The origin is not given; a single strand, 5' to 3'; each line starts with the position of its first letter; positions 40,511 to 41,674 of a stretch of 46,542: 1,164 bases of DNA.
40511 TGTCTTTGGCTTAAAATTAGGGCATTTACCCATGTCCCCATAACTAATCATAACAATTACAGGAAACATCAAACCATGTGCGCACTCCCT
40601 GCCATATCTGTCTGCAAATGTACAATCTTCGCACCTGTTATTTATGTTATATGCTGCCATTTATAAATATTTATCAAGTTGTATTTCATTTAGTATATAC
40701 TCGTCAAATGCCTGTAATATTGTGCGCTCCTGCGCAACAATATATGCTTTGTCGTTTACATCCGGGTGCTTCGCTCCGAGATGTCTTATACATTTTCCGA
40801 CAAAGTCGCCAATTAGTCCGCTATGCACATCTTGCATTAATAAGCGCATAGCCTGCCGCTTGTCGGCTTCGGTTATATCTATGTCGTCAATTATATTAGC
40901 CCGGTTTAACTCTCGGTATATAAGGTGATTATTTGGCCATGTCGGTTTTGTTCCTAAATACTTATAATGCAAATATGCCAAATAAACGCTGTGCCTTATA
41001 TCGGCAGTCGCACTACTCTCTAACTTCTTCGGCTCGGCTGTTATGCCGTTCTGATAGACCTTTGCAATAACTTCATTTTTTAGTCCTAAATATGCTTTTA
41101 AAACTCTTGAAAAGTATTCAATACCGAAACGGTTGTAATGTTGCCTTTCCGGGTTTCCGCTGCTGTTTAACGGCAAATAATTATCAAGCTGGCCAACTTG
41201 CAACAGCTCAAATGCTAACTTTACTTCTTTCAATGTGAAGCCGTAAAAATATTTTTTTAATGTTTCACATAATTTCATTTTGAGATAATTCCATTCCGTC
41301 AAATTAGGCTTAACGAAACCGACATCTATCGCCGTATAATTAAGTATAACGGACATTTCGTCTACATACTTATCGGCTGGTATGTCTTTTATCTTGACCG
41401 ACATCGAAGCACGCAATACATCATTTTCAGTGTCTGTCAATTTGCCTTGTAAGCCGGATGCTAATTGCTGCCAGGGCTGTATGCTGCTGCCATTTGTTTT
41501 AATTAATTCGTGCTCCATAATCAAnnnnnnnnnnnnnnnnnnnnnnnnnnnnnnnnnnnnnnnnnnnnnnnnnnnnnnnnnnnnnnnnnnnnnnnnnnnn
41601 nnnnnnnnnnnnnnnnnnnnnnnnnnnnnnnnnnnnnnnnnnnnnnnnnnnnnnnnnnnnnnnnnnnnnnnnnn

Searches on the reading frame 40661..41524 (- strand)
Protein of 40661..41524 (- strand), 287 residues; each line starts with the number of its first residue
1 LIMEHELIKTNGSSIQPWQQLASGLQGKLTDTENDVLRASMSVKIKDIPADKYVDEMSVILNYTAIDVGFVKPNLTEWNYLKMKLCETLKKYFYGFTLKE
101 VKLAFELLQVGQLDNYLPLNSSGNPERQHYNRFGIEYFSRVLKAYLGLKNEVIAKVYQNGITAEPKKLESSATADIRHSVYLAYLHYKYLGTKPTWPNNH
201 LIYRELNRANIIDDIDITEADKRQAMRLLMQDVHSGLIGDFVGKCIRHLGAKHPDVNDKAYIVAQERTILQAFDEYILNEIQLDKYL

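Call 89: search_protein_families(library=phrogs, proteins=[window:40661-41524:-], max_evalue=0.00001)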
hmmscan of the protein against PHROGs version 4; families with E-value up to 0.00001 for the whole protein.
window:40661-41524:- (287 aa): 1 family
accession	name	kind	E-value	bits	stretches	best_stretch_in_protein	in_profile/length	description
phrog_34953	-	unknown function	4e-26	93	1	23-278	33-295/315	-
